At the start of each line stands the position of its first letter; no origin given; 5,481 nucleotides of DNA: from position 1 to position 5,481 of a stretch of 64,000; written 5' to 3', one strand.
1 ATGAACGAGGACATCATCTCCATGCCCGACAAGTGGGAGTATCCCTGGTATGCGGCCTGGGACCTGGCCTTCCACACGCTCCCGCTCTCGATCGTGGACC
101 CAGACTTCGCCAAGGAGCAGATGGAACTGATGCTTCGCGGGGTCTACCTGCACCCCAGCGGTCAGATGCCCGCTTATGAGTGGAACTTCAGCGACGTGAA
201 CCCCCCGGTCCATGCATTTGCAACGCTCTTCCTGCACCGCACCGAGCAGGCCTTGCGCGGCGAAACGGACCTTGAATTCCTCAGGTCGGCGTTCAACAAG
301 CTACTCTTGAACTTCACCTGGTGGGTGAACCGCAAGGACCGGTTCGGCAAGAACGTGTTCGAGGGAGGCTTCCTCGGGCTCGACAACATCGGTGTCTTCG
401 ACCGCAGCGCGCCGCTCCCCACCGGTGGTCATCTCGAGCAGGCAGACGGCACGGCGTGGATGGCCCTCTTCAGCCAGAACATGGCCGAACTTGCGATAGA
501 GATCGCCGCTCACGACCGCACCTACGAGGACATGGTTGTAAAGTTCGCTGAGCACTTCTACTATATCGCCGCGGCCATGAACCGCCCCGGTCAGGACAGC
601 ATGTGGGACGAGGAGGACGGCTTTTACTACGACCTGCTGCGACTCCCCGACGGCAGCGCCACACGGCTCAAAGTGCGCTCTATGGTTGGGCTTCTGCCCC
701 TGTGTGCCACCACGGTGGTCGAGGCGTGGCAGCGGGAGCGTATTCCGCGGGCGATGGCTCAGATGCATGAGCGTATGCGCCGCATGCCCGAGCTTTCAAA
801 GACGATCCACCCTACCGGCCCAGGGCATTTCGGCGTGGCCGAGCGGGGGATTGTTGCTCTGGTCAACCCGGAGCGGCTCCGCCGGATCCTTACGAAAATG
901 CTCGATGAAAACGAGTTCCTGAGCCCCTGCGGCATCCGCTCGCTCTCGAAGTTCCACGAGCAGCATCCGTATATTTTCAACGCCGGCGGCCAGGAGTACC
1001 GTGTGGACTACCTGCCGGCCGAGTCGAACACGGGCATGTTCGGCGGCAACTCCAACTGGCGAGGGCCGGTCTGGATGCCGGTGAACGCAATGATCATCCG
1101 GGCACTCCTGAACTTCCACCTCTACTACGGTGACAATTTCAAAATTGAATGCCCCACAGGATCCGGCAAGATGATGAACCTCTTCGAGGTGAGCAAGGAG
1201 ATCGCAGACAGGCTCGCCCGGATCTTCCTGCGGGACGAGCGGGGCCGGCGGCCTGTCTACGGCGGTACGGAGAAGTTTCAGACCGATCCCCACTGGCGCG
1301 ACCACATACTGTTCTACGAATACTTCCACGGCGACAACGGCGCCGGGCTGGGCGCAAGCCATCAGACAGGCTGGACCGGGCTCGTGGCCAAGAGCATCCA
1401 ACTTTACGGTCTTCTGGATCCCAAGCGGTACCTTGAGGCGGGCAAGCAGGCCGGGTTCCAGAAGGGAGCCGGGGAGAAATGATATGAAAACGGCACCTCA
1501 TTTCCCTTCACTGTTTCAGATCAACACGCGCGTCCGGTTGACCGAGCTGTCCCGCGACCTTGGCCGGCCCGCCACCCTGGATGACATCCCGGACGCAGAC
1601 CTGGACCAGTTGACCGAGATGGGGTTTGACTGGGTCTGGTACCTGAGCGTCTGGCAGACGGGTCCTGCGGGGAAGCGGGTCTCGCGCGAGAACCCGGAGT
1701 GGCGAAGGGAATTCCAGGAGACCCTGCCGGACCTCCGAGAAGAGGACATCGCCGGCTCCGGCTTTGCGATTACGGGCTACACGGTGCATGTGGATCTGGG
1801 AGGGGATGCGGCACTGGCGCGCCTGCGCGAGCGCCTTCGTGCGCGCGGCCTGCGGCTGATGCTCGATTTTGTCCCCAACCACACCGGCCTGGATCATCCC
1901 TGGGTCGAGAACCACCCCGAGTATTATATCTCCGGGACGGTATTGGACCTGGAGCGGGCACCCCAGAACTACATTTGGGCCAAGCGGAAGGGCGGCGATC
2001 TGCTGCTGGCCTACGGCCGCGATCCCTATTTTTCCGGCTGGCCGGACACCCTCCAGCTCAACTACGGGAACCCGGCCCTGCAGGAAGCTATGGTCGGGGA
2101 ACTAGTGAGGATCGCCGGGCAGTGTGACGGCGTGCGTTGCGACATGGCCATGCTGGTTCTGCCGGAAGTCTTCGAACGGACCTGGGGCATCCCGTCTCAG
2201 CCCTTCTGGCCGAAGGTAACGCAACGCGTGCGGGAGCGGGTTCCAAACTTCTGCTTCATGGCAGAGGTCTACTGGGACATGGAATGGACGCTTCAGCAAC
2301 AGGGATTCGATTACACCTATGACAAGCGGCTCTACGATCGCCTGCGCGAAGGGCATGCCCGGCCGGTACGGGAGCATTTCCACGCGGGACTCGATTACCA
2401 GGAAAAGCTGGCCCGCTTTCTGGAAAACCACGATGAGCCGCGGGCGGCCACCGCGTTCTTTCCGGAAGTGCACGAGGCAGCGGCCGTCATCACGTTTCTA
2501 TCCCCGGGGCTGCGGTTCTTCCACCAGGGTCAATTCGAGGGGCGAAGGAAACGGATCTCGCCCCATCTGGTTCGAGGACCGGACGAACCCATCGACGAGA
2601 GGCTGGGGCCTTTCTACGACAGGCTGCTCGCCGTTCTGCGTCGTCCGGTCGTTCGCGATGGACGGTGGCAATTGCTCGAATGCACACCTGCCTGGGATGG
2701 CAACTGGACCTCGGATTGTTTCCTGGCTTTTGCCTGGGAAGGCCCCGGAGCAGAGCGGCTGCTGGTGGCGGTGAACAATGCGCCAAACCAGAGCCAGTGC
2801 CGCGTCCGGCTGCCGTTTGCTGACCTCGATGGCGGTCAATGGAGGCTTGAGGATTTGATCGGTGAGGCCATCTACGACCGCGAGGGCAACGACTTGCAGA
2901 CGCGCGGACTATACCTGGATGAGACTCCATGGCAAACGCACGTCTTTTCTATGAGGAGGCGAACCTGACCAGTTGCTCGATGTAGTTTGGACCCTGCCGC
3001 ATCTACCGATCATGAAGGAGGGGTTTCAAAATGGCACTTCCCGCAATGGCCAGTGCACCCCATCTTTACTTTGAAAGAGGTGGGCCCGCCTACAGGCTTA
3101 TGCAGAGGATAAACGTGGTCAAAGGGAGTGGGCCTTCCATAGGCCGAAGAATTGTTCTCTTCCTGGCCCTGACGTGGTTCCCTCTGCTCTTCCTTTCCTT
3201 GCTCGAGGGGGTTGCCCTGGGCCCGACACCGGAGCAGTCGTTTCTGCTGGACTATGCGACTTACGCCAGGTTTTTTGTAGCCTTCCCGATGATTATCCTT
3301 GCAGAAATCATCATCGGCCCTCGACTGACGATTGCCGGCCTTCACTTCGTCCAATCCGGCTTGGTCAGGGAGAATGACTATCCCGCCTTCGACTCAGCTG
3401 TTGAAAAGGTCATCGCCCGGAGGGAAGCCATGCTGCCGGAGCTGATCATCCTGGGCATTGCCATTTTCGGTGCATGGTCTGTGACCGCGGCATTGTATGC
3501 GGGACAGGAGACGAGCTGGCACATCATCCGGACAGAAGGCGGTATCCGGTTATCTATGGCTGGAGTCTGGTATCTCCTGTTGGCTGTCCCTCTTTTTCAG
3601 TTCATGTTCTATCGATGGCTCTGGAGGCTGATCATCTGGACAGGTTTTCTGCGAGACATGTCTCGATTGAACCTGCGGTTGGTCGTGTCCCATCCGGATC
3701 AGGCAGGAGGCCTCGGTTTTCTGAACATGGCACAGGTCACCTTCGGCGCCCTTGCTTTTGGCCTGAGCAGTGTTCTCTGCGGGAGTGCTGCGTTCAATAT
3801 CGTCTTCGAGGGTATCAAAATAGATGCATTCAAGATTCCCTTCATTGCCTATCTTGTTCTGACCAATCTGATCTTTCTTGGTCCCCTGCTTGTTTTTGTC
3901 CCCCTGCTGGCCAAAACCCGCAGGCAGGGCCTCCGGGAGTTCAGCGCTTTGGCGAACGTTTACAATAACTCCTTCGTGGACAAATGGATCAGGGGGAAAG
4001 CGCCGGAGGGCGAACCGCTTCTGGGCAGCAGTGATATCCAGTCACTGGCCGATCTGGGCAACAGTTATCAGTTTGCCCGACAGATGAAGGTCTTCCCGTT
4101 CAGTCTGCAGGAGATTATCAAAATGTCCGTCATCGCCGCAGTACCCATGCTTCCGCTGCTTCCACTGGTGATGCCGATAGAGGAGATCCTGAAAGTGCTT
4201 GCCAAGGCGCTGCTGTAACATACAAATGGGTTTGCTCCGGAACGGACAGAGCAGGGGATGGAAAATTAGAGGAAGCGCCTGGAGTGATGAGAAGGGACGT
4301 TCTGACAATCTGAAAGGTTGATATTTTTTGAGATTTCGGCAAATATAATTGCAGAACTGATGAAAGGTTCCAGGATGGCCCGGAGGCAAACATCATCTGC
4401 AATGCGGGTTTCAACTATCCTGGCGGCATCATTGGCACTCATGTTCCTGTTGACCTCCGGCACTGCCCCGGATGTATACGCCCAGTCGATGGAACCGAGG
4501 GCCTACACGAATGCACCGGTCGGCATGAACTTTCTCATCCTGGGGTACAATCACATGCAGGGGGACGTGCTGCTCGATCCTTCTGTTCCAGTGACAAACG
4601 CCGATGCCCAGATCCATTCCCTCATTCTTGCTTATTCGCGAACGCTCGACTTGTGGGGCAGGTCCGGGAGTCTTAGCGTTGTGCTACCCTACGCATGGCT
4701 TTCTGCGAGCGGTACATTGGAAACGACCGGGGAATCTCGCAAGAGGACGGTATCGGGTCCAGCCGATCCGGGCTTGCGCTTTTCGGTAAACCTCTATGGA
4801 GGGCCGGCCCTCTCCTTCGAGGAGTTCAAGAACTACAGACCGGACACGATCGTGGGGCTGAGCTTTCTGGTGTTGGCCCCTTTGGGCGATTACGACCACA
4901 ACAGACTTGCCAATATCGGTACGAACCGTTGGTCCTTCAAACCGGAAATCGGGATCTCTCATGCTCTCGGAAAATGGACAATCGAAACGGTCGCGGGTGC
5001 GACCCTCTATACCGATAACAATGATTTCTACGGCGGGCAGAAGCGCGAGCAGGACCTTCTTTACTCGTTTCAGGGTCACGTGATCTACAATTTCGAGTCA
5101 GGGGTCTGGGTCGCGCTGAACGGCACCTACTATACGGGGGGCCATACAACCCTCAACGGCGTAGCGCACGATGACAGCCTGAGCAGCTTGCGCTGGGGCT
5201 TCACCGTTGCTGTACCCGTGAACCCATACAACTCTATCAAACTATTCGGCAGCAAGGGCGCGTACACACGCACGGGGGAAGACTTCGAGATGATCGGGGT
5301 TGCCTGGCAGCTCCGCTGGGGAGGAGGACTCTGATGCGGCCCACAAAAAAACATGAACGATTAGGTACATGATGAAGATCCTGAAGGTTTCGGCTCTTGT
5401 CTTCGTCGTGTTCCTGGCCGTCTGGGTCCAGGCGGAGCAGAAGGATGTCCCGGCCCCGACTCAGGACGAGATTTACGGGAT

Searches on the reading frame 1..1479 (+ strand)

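Call 47: search_protein_families(library=pfam, proteins=[window:1-1479:+], max_evalue=0.00001)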
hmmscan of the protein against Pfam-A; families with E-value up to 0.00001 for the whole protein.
window:1-1479:+ (493 aa): 2 families
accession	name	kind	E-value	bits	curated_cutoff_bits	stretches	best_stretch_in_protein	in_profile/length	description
PF22422.2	MGH1-like_GH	-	3.9e-24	86.3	27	2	287-456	251-354/356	Mannosylglycerate hydrolase MGH1-like glycoside hydrolase domain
PF03200.22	Glyco_hydro_63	-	4.9e-09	35.9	22.4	1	148-377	252-431/492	Glycosyl hydrolase family 63 C-terminal domain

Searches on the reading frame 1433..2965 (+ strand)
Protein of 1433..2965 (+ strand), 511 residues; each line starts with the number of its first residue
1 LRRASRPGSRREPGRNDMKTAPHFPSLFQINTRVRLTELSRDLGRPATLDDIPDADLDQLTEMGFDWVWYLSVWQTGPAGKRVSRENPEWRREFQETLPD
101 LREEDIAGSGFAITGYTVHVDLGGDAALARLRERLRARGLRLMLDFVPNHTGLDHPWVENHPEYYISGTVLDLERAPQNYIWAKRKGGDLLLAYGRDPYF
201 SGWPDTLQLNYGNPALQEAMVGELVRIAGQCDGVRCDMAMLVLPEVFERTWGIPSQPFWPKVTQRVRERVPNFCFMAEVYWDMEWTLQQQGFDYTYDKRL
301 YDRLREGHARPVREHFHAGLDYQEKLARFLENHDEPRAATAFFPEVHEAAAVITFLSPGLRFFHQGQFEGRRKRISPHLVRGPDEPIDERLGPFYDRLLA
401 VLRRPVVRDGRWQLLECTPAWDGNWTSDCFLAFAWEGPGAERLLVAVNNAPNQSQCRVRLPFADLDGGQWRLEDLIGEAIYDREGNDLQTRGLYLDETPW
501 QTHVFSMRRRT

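Call 47: search_protein_families(library=pfam, proteins=[window:1433-2965:+], max_evalue=0.00001)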
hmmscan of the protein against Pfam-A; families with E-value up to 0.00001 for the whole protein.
window:1433-2965:+ (511 aa): 1 family
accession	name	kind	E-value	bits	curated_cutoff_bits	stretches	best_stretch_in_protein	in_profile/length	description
PF00128.31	Alpha-amylase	-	1.7e-13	51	22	1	80-368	48-353/446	Alpha amylase, catalytic domain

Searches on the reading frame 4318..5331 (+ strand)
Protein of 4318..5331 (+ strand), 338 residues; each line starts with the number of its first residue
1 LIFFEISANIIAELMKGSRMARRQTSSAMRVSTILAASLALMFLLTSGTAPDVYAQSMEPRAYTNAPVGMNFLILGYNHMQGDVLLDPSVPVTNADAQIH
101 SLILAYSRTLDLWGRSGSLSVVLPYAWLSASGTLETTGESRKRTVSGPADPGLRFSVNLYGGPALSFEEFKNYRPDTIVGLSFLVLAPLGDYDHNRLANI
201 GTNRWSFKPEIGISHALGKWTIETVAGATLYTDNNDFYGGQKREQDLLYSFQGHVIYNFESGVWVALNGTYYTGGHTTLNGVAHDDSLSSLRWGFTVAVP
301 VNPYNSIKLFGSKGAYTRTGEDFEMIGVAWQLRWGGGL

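Call 47: search_protein_families(library=pfam, proteins=[window:4318-5331:+], max_evalue=0.00001)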
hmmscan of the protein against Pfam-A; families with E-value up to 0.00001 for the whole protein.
window:4318-5331:+ (338 aa): 1 family
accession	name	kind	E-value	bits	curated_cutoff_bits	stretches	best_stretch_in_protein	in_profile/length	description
PF13557.12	Phenol_MetA_deg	-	6.1e-22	79.3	22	1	95-312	18-222/242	Putative MetA-pathway of phenol degradation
